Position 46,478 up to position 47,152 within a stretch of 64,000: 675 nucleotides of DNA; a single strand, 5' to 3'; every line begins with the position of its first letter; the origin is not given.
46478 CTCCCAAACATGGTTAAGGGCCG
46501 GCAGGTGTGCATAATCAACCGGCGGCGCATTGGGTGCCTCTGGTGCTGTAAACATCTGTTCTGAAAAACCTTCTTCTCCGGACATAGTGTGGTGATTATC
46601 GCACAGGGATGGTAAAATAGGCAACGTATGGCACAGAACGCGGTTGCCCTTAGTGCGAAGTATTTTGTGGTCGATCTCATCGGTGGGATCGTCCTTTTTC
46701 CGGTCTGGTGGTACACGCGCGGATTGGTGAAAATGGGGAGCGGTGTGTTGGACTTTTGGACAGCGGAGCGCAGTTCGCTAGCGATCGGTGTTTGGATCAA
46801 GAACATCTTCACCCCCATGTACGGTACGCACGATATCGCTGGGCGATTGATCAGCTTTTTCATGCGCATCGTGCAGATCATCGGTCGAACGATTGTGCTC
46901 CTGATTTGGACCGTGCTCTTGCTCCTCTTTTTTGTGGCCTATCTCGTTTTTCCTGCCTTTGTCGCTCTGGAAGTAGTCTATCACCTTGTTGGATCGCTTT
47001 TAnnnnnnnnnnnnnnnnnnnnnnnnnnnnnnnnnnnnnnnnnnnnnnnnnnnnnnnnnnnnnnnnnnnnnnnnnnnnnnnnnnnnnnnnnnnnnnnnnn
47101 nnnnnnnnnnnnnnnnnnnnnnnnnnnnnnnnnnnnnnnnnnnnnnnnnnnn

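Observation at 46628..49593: Membrane-anchored ClpB/ClpC-like AAA+ protein with inactivated first ATPase domain, coupled to a small membrane protein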

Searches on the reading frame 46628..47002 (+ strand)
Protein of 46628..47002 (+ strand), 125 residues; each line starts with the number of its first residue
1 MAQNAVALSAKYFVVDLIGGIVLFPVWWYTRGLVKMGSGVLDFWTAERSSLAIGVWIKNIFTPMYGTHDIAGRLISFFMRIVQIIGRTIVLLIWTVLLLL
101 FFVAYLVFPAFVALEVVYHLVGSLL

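Call 4: search_protein_families(library=pfam, proteins=[window:46628-47002:+], max_evalue=0.01)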
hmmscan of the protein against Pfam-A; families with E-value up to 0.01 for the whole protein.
window:46628-47002:+ (125 aa): 0 families

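Call 6: search_protein_families(library=ncbifam, proteins=[window:46628-47002:+], max_evalue=0.1)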
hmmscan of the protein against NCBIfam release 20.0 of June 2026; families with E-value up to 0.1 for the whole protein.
window:46628-47002:+ (125 aa): 0 families

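Call 11: find_homologous_proteins(query=window:46628-47002:+, max_evalue=0.001)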
Query window:46628-47002:+ (125 aa): 100 proteins with E <= 0.001 among 175 candidates.
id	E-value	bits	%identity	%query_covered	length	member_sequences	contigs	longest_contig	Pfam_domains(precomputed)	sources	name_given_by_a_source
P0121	1.6e-72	260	100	100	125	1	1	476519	-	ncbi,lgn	-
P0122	4.5e-42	161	63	100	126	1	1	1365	-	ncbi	-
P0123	6.2e-41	158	60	99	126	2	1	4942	-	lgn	-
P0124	7.0e-41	157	62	100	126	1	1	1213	-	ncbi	-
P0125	8.5e-41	157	61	100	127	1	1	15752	-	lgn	-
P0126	1.3e-36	144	57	90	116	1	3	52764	-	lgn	-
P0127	2.1e-36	143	54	94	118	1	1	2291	-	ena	-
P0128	3.7e-33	132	54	98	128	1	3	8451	-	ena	-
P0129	1.9e-31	127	49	96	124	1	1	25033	-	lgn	-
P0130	6.7e-31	125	52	96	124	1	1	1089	-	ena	-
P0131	4.2e-30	123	51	94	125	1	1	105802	-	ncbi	ncbi:MAG: hypothetical protein ABIA47_00685 [bacterium]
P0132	6.5e-30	122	58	76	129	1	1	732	-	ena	-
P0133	3.1e-28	116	47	100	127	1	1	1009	-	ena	-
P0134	3.7e-28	116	47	98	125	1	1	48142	-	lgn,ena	-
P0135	6.8e-28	115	50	82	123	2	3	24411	-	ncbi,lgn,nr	ncbi:MAG: hypothetical protein ABIG32_02670 [Candidatus Uhrbacteria bacterium]|nr:hypothetical prote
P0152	1.6e-23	101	51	79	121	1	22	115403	-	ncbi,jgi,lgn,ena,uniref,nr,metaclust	ncbi:hypothetical protein A3B21_00680 [Candidatus Uhrbacteria bacterium RIFCSPLOWO2_01_FULL_47_24]|u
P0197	2.5e-18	84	47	76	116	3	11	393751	-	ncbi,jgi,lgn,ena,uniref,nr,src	ncbi:MAG: hypothetical protein A2563_01320 [Candidatus Magasanikbacteria bacterium RIFOXYD1_FULL_40_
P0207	6.3e-16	77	51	62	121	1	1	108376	-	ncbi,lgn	ncbi:MAG: hypothetical protein ACOYMB_00250 [Patescibacteria group bacterium]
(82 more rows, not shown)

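Call 13: find_encoding_contigs(protein=P0152, flank=6000, max_places=2)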
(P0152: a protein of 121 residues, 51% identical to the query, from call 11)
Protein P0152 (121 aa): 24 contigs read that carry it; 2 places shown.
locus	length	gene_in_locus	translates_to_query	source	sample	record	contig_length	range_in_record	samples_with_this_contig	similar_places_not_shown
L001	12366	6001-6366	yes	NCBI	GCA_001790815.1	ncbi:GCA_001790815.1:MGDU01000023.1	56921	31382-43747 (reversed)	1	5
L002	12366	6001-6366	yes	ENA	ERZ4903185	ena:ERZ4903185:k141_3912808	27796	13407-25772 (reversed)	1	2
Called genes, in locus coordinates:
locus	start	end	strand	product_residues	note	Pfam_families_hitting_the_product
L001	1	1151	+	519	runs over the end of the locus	PF01541:GIY-YIG, PF27096:UvrC_M, PF08459:UvrC_RNaseH_dom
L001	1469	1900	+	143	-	PF02381:MraZ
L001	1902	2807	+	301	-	PF01795:Methyltransf_5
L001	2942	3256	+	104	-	PF04977:DivIC (weak)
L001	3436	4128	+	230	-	-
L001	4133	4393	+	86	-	-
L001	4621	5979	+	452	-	PF01702:TGT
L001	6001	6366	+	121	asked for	-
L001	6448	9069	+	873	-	PF13191:AAA_16 (faint), PF02861:Clp_N (faint), PF00004:AAA (weak), PF17871:AAA_lid_9, PF00004:AAA (weak), PF07724:AAA_2, PF07728:AAA_5, PF10431:ClpB_D2-small, +3 more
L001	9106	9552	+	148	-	PF02643:DUF192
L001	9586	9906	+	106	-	PF00829:Ribosomal_L21p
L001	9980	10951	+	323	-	-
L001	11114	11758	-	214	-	PF21176:RecR_HhH, PF01751:Toprim, PF13662:Toprim_4, PF21175:RecR_C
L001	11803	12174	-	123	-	PF05635:23S_rRNA_IVP, PF22296:bAvd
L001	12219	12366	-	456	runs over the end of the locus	PF00772:DnaB, PF03796:DnaB_C, PF13481:AAA_25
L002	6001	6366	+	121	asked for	-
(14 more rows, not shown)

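Call 14: find_encoding_contigs(protein=P0197, flank=6000, max_places=2)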
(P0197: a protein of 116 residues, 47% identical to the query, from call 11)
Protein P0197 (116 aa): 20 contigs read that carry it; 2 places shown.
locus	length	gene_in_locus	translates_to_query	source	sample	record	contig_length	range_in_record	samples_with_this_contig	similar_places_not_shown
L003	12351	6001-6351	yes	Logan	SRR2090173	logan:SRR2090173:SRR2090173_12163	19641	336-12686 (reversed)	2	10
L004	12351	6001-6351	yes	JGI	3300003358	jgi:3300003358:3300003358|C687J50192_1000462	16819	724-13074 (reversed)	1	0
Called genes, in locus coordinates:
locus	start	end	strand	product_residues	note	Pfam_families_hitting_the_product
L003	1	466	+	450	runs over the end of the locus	PF00753:Lactamase_B, PF23023:Anti-Pycsar_Apyc1 (weak), PF12706:Lactamase_B_2, PF16661:Lactamase_B_6, PF10996:Beta-Casp, PF07521:RMMBL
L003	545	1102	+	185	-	-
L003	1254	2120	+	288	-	PF12762:DDE_Tnp_IS1595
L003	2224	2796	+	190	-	-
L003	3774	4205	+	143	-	PF02381:MraZ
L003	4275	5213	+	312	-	PF01795:Methyltransf_5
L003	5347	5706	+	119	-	-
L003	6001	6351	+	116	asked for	-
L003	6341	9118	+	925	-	PF02861:Clp_N, PF00158:Sigma54_activat (faint), PF00004:AAA, PF17871:AAA_lid_9 (weak), PF00004:AAA, PF07724:AAA_2, PF07728:AAA_5, PF10431:ClpB_D2-small, +2 more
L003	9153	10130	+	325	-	PF00953:Glycos_transf_4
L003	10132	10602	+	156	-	PF02643:DUF192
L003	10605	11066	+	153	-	PF01161:PBP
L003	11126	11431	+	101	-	PF00829:Ribosomal_L21p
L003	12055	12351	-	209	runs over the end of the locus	?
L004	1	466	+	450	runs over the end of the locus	PF00753:Lactamase_B, PF23023:Anti-Pycsar_Apyc1 (weak), PF12706:Lactamase_B_2, PF16661:Lactamase_B_6, PF10996:Beta-Casp, PF07521:RMMBL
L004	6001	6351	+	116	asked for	-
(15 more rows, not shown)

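Call 15: find_encoding_contigs(protein=P0207, flank=6000, max_places=2)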
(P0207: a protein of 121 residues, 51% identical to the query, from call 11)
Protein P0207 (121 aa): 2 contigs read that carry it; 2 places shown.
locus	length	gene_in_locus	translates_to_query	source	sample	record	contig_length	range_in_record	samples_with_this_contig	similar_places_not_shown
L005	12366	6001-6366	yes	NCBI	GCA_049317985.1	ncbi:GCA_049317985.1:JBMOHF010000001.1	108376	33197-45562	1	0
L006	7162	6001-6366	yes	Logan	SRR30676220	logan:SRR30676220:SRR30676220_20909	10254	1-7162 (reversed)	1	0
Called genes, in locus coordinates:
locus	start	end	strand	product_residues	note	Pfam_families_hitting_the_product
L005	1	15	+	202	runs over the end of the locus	-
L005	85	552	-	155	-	PF01327:Pep_deformylase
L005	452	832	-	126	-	-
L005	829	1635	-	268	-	PF02900:LigB, PF01875:Memo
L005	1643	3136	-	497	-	-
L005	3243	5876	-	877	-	PF02861:Clp_N, PF23569:NBD_SMAX1, PF00004:AAA, PF17871:AAA_lid_9, PF07724:AAA_2, PF00004:AAA, PF07728:AAA_5, PF10431:ClpB_D2-small, +7 more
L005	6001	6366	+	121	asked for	-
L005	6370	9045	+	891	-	PF02861:Clp_N (weak), PF13191:AAA_16 (faint), PF00004:AAA (weak), PF17871:AAA_lid_9, PF00004:AAA, PF07724:AAA_2, PF07728:AAA_5, PF10431:ClpB_D2-small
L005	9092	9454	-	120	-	-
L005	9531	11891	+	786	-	PF00953:Glycos_transf_4, PF02677:QueH, PF18884:TSP3_bac (faint), PF03734:YkuD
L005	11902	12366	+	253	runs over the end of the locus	-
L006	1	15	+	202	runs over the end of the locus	-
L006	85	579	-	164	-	PF01327:Pep_deformylase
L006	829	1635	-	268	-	PF02900:LigB, PF01875:Memo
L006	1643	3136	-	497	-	-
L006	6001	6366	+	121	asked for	-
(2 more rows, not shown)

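Call 18: find_related_loci(query=A1, collection=genome_contigs, flank=5000)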
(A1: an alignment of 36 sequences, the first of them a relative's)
Query A1 (125 aa) in genome_contigs; peptide patterns used: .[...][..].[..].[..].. (x = any residue, [..] = any of these).
393 stretches matched a pattern; 386 encode a relative of the query (tblastn E <= 1e-3); the best 80 are kept; 80 distinct loci.
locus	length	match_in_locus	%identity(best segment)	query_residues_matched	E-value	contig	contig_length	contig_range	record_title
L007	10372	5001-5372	60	1-124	2e-42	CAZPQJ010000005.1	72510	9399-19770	MAG TPA_asm: uncultured Gammaproteobacteria bacterium isolate SRP342105_co1_419 genome assembly, contig: NODE_442_length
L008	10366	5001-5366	48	1-122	9e-36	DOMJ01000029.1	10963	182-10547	MAG TPA_asm: Candidatus Uhrbacteria bacterium isolate UBA11717 contig_3783, whole genome shotgun sequence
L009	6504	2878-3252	48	1-125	9e-35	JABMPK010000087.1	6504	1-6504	MAG: Candidatus Uhrbacteria bacterium isolate bin.195 k141_5889988, whole genome shotgun sequence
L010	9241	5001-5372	55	1-124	2e-34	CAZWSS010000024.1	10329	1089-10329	MAG TPA_asm: uncultured Gammaproteobacteria bacterium isolate SRP062349_co5_141 genome assembly, contig: NODE_2953_lengt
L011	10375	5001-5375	47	1-125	4e-33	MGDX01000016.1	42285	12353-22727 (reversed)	MAG: Candidatus Uhrbacteria bacterium RIFCSPHIGHO2_02_FULL_53_13 rifcsphigho2_02_scaffold_2069, whole genome shotgun seq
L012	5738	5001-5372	45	1-124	5e-33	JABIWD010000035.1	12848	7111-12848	MAG: Candidatus Uhrbacteria bacterium isolate SI072_bin87 k141_24881, whole genome shotgun sequence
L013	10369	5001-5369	45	2-124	1e-32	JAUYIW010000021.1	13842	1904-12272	MAG: Candidatus Uhrbacteria bacterium isolate C24_metabat.bin.112 C24_k141_36684, whole genome shotgun sequence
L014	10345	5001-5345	51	1-116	2e-32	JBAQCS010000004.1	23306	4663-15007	MAG: Patescibacteria group bacterium isolate MFD12010_ilm_asm_bin15 k127_115371, whole genome shotgun sequence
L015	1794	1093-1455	47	4-124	1e-31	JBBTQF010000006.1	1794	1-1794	MAG: Patescibacteria group bacterium isolate H43-bin187_1 H43_bin187_1_000000000006, whole genome shotgun sequence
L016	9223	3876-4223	41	9-124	7e-31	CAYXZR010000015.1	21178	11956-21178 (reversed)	MAG TPA_asm: uncultured Gammaproteobacteria bacterium isolate SRP334346_co1_99 genome assembly, contig: NODE_2233_length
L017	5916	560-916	46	1-119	6e-31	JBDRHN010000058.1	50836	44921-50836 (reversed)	MAG: bacterium isolate MEGAHIT-group-1.518 k141_10934375, whole genome shotgun sequence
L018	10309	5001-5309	50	1-103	5e-31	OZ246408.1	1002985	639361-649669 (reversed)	MAG: uncultured Gammaproteobacteria bacterium isolate SRP141376_co4_2 genome assembly, chromosome: 1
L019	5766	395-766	45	2-125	1e-30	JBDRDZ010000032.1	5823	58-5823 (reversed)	MAG: Patescibacteria group bacterium isolate MEGAHIT-group-1.29 k141_5550182, whole genome shotgun sequence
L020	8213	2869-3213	47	9-123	4e-30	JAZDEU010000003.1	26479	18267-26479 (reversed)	MAG: bacterium isolate MEGAHIT-group-0.164 k141_4286413, whole genome shotgun sequence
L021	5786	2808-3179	42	1-124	3e-30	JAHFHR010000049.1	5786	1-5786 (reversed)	MAG: bacterium isolate nzgw343 NODE_29605_length_5787_cov_3.193435, whole genome shotgun sequence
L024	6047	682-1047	43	1-122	1e-29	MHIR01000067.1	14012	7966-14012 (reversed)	MAG: Candidatus Buchananbacteria bacterium RIFCSPLOWO2_02_FULL_46_11b rifcsplowo2_02_scaffold_7611, whole genome shotgun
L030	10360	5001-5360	43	3-120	6e-29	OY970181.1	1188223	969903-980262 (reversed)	MAG: uncultured bacterium isolate MFD00905.bin.1.35 genome assembly, chromosome: 1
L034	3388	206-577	44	1-124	7e-29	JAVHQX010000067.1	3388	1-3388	MAG: Patescibacteria group bacterium isolate WB02no13_65_8 NODE_20067_length_3388_cov_5.353435, whole genome shotgun seq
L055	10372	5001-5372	41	1-124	2e-27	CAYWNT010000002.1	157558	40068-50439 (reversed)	MAG TPA_asm: uncultured Gammaproteobacteria bacterium isolate SRP077602_co7_178 genome assembly, contig: NODE_172_length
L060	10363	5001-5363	42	2-112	6e-27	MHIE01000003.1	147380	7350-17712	MAG: Candidatus Buchananbacteria bacterium RIFCSPHIGHO2_01_FULL_44_11 rifcsphigho2_01_scaffold_1150, whole genome shotgu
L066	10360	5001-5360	40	1-120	2e-26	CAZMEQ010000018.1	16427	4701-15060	MAG TPA_asm: uncultured Gammaproteobacteria bacterium isolate binchicken_co154_115 genome assembly, contig: NODE_6222_le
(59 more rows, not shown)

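Call 33: find_encoding_contigs(protein=P0121, flank=10000, max_places=2)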
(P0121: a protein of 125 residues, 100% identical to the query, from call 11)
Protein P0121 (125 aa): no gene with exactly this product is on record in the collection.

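Call 34: predict_structure(alignment_id=A1)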
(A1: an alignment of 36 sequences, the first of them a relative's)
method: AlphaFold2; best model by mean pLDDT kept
length: 125 residues; sequences in the alignment: 36
mean_pLDDT: 90.5   pTM: 0.70
mean pLDDT of the five models: 90.5, 90.4, 88.9, 87.9, 84.3
residues with pLDDT >= 90: 81; 70-90: 41; 50-70: 3; < 50: 0
segments of 3 or more residues with pLDDT < 50: none
pLDDT, mean of each block of 10 residues (from residue 1): 85 83 84 96 97 93 87 92 97 98 95 87 73
secondary structure, 60 per line:
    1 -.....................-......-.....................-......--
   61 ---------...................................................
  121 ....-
elements in order: H2-22 H24-29 H31-51 H53-58 H70-124

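Call 38: search_protein_representatives(alignment_id=A1)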
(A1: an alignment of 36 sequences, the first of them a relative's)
Query: 36 sequences, 125 profile positions. Proteins with E-value up to 0.001 (for the whole library): 591; up to 1e-10: 326; up to 1e-30: 43. The best 150 are listed.
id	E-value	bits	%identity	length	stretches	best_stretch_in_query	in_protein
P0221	7.4e-39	148.4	-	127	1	1-122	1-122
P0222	3.5e-38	146.2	-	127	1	1-123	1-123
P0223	6.4e-38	145.4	-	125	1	8-123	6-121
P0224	8.0e-38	145.1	-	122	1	1-121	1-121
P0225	8.3e-38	145.0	-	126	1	1-123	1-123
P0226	3.1e-37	143.2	-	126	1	1-123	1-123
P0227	5.4e-37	142.4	-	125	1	1-121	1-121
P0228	6.3e-36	139.0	-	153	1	1-116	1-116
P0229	2.7e-35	136.9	-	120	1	5-120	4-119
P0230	2.9e-35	136.8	-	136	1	3-122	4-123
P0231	3.2e-35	136.7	-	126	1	6-123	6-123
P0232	5.1e-35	136.0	-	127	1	5-122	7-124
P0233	5.5e-35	135.9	-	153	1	5-123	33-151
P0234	7.4e-35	135.5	-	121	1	1-120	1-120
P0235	7.6e-35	135.5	-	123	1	3-121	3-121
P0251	2.0e-32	127.6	-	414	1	4-103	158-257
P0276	2.1e-29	117.9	-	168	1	8-122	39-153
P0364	5.2e-24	100.4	-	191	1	8-122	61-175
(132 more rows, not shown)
